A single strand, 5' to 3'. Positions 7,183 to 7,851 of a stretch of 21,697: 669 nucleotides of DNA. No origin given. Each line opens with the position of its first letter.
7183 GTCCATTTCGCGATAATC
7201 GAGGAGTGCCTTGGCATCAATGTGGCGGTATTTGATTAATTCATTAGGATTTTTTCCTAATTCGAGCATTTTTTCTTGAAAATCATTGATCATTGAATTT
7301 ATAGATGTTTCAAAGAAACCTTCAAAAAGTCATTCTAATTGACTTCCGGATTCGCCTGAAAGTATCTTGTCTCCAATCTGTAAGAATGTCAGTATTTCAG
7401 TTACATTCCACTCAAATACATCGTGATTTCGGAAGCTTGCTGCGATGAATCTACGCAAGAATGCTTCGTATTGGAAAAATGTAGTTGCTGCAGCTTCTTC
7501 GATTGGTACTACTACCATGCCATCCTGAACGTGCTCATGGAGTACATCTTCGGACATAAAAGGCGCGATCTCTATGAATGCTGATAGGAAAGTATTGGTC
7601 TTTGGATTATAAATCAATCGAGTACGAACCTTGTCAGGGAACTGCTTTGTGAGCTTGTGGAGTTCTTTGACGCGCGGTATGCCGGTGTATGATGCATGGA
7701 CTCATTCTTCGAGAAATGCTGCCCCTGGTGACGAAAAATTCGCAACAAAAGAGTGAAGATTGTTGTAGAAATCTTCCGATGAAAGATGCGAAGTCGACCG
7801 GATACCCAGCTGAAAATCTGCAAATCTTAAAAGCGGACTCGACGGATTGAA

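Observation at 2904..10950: Eight-kb operon packing two kinases, three regulators and a 907-aa enzyme-like protein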

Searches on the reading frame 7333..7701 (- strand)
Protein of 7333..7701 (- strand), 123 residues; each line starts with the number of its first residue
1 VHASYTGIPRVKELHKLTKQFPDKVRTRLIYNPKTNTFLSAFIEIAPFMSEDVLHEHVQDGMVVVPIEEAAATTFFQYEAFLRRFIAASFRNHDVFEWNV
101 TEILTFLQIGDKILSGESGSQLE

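Call 50: search_protein_representatives(protein=window:7333-7701:-)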
Query: 123 residues. Proteins with E-value up to 0.001 (for the whole library): 35; up to 1e-10: 14; up to 1e-30: 0. The best 35 are listed.
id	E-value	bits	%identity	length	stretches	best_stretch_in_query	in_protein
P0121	1.7e-27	112.3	74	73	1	49-120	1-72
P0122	2.4e-19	86.1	42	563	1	1-120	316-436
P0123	4.1e-18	82.1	43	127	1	1-97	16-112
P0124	4.7e-18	81.9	40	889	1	1-107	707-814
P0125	9.7e-16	74.5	46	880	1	1-109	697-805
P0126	9.9e-16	74.4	38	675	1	1-103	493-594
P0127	2.9e-14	69.7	37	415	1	1-105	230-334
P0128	7.2e-14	68.4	39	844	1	1-101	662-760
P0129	9.6e-13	64.8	42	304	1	1-99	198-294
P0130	1.6e-12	64.1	40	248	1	1-110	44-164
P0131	2.2e-12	63.6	41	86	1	21-94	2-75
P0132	4.4e-12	62.7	38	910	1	1-103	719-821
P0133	4.6e-12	62.6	41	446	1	1-118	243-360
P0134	6.0e-11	59.0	36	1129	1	1-101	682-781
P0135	5.1e-10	56.0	38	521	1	2-91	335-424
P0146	1.1e-06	45.3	32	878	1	4-94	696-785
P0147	2.3e-06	44.2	34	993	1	1-91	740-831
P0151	5.0e-05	39.9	33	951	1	2-109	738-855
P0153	3.0e-04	37.4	24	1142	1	4-98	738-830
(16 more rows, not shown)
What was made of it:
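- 7099..9822 (-): P907 (907 aa, 10 in-frame TGA=Gly). Member of an undescribed family: class-I glutamine amidotransferase domain plus a Rossmann/methyltransferase-like domain. 35 representative clusters found (call 50).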

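Call 54: search_protein_families(library=pfam, alignment_id=A2, max_evalue=0.1)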
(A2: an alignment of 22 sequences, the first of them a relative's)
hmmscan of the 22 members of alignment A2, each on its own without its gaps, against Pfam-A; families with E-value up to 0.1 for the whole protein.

A. member 1, P0132 (910 aa): 1 family
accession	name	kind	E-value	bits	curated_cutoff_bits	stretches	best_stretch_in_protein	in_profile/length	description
PF00117.34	GATase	-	6.1e-09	36.2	22.8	1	135-218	28-99/190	Glutamine amidotransferase class-I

B. families by the number of members that match (of 22 scanned): 3 families
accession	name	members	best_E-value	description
PF00117.34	GATase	4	6.1e-09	Glutamine amidotransferase class-I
PF10738.15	Lpp-LpqN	1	0.074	Probable lipoprotein LpqN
PF09155.15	DUF1940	1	0.097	Domain of unknown function (DUF1940)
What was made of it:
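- Pfam GATase is above its cut-off for P0132 (call 54).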

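Call 55: search_solved_structures(query=A2, max_evalue=10, show_alignments=2)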
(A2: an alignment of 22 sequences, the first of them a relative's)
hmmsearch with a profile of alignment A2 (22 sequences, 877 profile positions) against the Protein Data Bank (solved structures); distinct sequences matched with E-value up to 10: 6.
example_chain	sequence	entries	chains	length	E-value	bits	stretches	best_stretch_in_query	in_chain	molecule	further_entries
9k7i_A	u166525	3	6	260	0.051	15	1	137-199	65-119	Gamma-glutamyl peptidase 1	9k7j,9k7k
9k7l_A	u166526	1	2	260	0.06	14.7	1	137-199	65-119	Gamma-glutamyl peptidase 1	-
1wl8_A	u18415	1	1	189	1.1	10.6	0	180-201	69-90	GMP synthase [glutamine-hydrolyzing] subunit A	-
5cwf_A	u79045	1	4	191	1.2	10.5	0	789-843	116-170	Designed helical repeat protein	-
2d7j_A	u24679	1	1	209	1.5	10.1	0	180-201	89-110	GMP synthase [glutamine-hydrolyzing] subunit A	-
2wjz_B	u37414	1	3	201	2.7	9.3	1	275-321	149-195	IMIDAZOLE GLYCEROL PHOSPHATE SYNTHASE SUBUNIT HISH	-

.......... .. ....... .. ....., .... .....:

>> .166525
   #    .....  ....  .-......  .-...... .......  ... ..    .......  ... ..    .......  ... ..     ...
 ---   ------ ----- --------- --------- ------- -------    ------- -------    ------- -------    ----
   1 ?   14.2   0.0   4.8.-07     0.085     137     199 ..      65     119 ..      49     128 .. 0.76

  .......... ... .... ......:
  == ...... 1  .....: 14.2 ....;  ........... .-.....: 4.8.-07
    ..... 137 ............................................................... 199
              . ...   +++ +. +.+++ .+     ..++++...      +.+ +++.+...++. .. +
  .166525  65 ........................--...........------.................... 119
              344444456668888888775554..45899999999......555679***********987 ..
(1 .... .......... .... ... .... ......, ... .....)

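Call 56: find_encoding_contigs(protein=P0147, flank=8000, max_places=1)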
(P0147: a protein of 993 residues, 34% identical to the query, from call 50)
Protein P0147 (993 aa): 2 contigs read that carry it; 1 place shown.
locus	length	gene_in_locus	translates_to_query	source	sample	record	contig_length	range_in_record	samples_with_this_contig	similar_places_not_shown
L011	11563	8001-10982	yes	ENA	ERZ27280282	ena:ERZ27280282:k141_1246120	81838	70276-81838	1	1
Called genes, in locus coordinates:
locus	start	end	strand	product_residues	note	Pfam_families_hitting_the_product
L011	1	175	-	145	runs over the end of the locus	-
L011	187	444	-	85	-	-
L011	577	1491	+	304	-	-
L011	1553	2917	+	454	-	-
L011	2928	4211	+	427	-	-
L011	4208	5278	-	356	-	PF02899:Phage_int_SAM_1 (faint), PF13495:Phage_int_SAM_4 (faint), PF00589:Phage_integrase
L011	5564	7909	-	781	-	PF00989:PAS, PF08448:PAS_4, PF00989:PAS, PF00989:PAS, PF08447:PAS_3, PF08448:PAS_4, PF13426:PAS_9, PF08448:PAS_4, +6 more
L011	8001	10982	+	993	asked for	-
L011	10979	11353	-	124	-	PF00072:Response_reg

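Call 57: find_encoding_contigs(protein=P0132, flank=8000, max_places=1)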
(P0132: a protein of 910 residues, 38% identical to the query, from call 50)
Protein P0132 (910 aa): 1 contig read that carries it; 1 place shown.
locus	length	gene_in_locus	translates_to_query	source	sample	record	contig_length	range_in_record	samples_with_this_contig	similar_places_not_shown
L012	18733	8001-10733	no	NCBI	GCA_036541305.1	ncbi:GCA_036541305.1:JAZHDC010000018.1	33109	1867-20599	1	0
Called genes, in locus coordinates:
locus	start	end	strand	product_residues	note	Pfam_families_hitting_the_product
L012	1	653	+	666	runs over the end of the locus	PF06068:TIP49 (faint), PF00004:AAA, PF07728:AAA_5 (faint), PF13207:AAA_17 (weak), PF20720:nSTAND3 (weak), PF17862:AAA_lid_3, PF01434:Peptidase_M41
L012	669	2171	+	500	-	PF01943:Polysacc_synt (weak)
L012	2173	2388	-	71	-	-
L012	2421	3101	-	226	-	PF02811:PHP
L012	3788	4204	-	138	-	PF18895:T4SS_pilin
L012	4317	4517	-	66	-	-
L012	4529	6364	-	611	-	PF04055:Radical_SAM, PF16199:Radical_SAM_C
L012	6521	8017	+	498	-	PF00989:PAS (weak), PF13188:PAS_8 (weak), PF13426:PAS_9, PF00989:PAS (weak), PF13426:PAS_9, PF08447:PAS_3, PF00512:HisKA, PF02518:HATPase_c, +1 more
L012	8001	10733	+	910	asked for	PF00117:GATase (faint)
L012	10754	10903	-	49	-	-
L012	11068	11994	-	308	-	PF00535:Glycos_transf_2 (faint)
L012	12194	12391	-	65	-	-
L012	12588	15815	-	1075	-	-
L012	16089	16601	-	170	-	-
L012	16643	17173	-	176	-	-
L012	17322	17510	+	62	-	-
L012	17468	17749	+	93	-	-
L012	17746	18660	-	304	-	-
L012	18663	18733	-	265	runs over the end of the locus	PF01026:TatD_DNase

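Call 64: predict_structure(alignment_id=A2)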
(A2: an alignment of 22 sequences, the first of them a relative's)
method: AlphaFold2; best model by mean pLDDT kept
length: 910 residues; sequences in the alignment: 22
mean_pLDDT: 86.8   pTM: 0.86
mean pLDDT of the five models: 86.8, 85.7, 85.4, 85.4, 84.4
residues with pLDDT >= 90: 514; 70-90: 310; 50-70: 62; < 50: 24
segments of 3 or more residues with pLDDT < 50: 398-403, 430-444
pLDDT, mean of each block of 10 residues (from residue 1): 84 81 62 91 88 92 92 97 87 83 94 96 95 87 92 94 84 91 76 94 93 87 92 82 77 82 93 85 86 93 91 91 92 87 85 89 86 96 93 60 63 85 67 32 59 84 79 90 95 91 85 90 90 90 91 92 92 81 93 91 78 67 94 93 92 80 77 83 88 88 88 94 91 93 95 94 94 94 94 94 93 89 94 90 96 97 92 91 87 75 81
secondary structure, 60 per line:
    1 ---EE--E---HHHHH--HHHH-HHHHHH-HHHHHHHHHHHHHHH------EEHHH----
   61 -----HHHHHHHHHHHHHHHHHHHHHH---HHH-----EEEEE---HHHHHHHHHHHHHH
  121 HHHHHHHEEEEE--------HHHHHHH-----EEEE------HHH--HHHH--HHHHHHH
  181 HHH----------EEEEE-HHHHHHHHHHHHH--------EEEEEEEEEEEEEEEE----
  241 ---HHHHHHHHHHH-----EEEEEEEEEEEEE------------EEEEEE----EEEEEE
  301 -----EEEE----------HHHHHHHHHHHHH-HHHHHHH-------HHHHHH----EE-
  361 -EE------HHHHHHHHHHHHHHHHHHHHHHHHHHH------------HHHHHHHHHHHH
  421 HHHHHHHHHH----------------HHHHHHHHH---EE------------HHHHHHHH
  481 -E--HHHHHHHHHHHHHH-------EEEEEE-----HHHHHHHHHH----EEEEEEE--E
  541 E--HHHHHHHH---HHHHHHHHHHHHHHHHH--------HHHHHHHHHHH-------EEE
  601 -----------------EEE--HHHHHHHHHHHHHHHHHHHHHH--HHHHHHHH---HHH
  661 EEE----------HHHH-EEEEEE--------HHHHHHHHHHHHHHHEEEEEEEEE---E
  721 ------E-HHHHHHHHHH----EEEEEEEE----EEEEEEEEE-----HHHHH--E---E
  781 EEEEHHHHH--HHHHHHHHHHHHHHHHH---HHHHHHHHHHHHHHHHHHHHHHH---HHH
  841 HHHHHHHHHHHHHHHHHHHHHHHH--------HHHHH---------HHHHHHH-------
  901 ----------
elements in order (helices of 4 or more, strands of 3 or more residues): H12-16 H19-22 H24-29 H31-45 H66-87 E99-103 H107-127 E128-132 H141-147 E153-156 H168-171 H174-183 E194-198 H200-212 E221-236 H244-254 E260-272 E285-290 E295-300 E306-309 H320-332 H334-340 H348-353 H370-396 H409-430 H447-455 H473-480 H485-498 E506-511 H517-526 E531-537 H544-551 H555-571 H580-590 E598-600 E618-620 H623-644 H647-654 E661-663 H674-677 E679-684 H693-707 E708-716 H729-738 E743-750 E755-763 H769-773 E780-784 H785-789 H792-808 H812-834 H838-864 H873-877 H887-893
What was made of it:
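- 7486..8430 (-): P907 residues about 465-779: Rossmann, methyltransferase-like domain. Motif I ExGxGxG (G503-G507 = 8302-8316), a helical insert (about 532-649), and near-invariant RSTSH (675-679) and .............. (707-720). Strand/helix order in the AlphaFold model of P0132 (call 64) follows the order known for class-I methyltransferases (my reading).
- On Class-I SAM-dependent methyltransferase: The strand order in the model is compatible (call 64).
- AlphaFold model of P0132: pLDDT 86.8, pTM 0.86 (call 64).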

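Call 67: fold_search(model_id=the predicted structure, library=pdb)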
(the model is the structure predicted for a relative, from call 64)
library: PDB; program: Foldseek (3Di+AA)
matches with E <= 10: 809; with E <= 0.001: 32
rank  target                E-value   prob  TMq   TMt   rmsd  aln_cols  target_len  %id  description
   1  8hx8_A                1.5e-06  1.00  0.17  0.22   9.4       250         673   14  Crystal structure of 4-amino-4-deoxychorismate synthase from Streptomyces venezuelae co-crystallized with chorismate (released 2023-10-18)
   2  2ghr                  5.0e-06  1.00  0.21  0.60   6.6       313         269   14  Crystal structure of homoserine o-succinyltransferase (NP_981826.1) from Bacillus cereus ATCC 10987 at 2.40 A resolution (released 2006-04-11)
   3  2vdj                  5.3e-06  1.00  0.21  0.64   6.2       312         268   10  Crystal Structure of Homoserine O-acetyltransferase (metA) from Bacillus Cereus with Homoserine (released 2008-01-22)
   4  1qdl_B                5.5e-06  1.00  0.18  0.71   5.2       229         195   17  THE CRYSTAL STRUCTURE OF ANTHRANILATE SYNTHASE FROM SULFOLOBUS SOLFATARICUS (released 1999-08-18)
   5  8hx7_A                5.5e-06  1.00  0.16  0.21  10.0       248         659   14  Crystal structure of 4-amino-4-deoxychorismate synthase from Streptomyces venezuelae co-crystallized with L-glutamine (released 2023-10-18)
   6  1i7q_B                6.3e-06  1.00  0.17  0.70   3.5       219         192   12  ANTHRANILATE SYNTHASE FROM S. MARCESCENS (released 2001-05-16)
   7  8hx6_B                7.6e-06  1.00  0.16  0.22  12.9       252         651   14  Crystal structure of 4-amino-4-deoxychorismate synthase from Streptomyces venezuelae (released 2023-10-18)
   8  6mtg_A                7.6e-06  1.00  0.20  0.53   6.8       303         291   12  A Single Reactive Noncanonical Amino Acid is Able to Dramatically Stabilize Protein Structure (released 2019-06-26)
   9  6mtg_B                1.3e-05  1.00  0.20  0.50   6.9       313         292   11  A Single Reactive Noncanonical Amino Acid is Able to Dramatically Stabilize Protein Structure (released 2019-06-26)
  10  7cbe_A                1.9e-05  1.00  0.19  0.51  10.0       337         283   13  Crystal structure of Homoserine O-succinyltransferase from Escherichia coli K-12 (released 2021-06-16)
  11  7sbc_B                3.0e-05  1.00  0.17  0.29  25.1       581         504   12  Crystal structure of a GMP synthase from Acinetobacter baumannii AB5075-UW (released 2021-10-06)
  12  7sbc_A                3.9e-05  1.00  0.17  0.29  22.2       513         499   11  Crystal structure of a GMP synthase from Acinetobacter baumannii AB5075-UW (released 2021-10-06)
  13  2vkt                  4.1e-05  1.00  0.20  0.62   5.6       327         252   15  HUMAN CTP SYNTHETASE 2 - GLUTAMINASE DOMAIN (released 2008-01-15)
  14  7cbe_B                5.4e-05  1.00  0.20  0.50   7.9       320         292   13  Crystal structure of Homoserine O-succinyltransferase from Escherichia coli K-12 (released 2021-06-16)
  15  1jdb_F                8.1e-05  1.00  0.15  0.35   4.5       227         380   16  CARBAMOYL PHOSPHATE SYNTHETASE FROM ESCHERICHIA COLI (released 1998-06-17)
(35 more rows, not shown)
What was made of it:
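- Closest known: Class-I. Same: The N-terminal domain of the P907 family has the same fold (Foldseek E 1.5e-6, TM 0.70-0.71 to TrpG; call 67).
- PDB Foldseek hits are all class-I amidotransferases (call 67).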

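Call 70: fold_search(model_id=the predicted structure, library=viral)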
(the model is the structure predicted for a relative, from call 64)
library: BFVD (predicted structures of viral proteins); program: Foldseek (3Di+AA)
matches with E <= 10: 351; with E <= 0.001: 2
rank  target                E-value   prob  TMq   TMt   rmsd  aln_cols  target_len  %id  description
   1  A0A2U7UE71            5.1e-06  1.00  0.20  0.17  14.1       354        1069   11  aminodeoxychorismate synthase [Pandoravirus macleodensis]
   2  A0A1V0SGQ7            9.5e-04  0.38  0.11  0.12  28.0       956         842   11  FtsJ-like methyltransferase [Hokovirus HKV1]
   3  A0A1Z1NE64            1.4e-03  1.00  0.18  0.13   6.9       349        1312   11  Protein G3 [Common bottlenose dolphin gammaherpesvirus 1 strain Sarasota]
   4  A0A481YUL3            2.1e-03  1.00  0.20  0.32   6.6       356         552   10  CTP synthase (glutamine hydrolyzing) [Marseillevirus LCMAC103]
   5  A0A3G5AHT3            2.7e-03  0.20  0.10  0.07  29.6       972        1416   11  Putative FtsJ-like methyltransferase [Satyrvirus sp.]
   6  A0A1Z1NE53            3.5e-03  1.00  0.18  0.13   7.2       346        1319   12  Tegument protein G75 [Common bottlenose dolphin gammaherpesvirus 1 strain Sarasota]
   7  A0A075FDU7            8.4e-03  1.00  0.16  0.15   7.2       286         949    9  FGAM-synthase [Epstein-Barr virus (strain GD1)]
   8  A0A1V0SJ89            1.7e-02  0.23  0.13  0.16  23.6       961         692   10  FtsJ-like methyltransferase [Klosneuvirus KNV1]
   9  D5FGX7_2              2.4e-02  0.35  0.12  0.10  29.0       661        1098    9  RNA-directed RNA polymerase L [Paraavulavirus wisconsinense]
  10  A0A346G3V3            2.5e-02  0.47  0.13  0.18  26.7       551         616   11  (no name in the UniProt tables at hand)
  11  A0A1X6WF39            4.3e-02  0.35  0.12  0.22  24.7       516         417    8  (no name in the UniProt tables at hand)
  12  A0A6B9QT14            4.5e-02  0.23  0.11  0.11  26.4       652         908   10  RNA-directed RNA polymerase L (Fragment) [Paramyxovirus sp.]
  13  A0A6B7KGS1            5.7e-02  0.44  0.12  0.27  20.5       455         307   10  MTASE-1 [Spodoptera cosmioides nucleopolyhedrovirus]
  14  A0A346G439            6.5e-02  0.13  0.10  0.09  26.5       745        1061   12  (no name in the UniProt tables at hand)
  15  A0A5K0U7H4            6.5e-02  0.09  0.08  0.09  27.6       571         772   12  FtsJ-like methyltransferase [Yasminevirus sp. GU-2018]
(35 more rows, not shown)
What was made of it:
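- On Class-I SAM-dependent methyltransferase: BFVD Foldseek gives many methyltransferase hits, but weak ones (E 1e-3 to 0.5, probability <=0.92; call 70).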
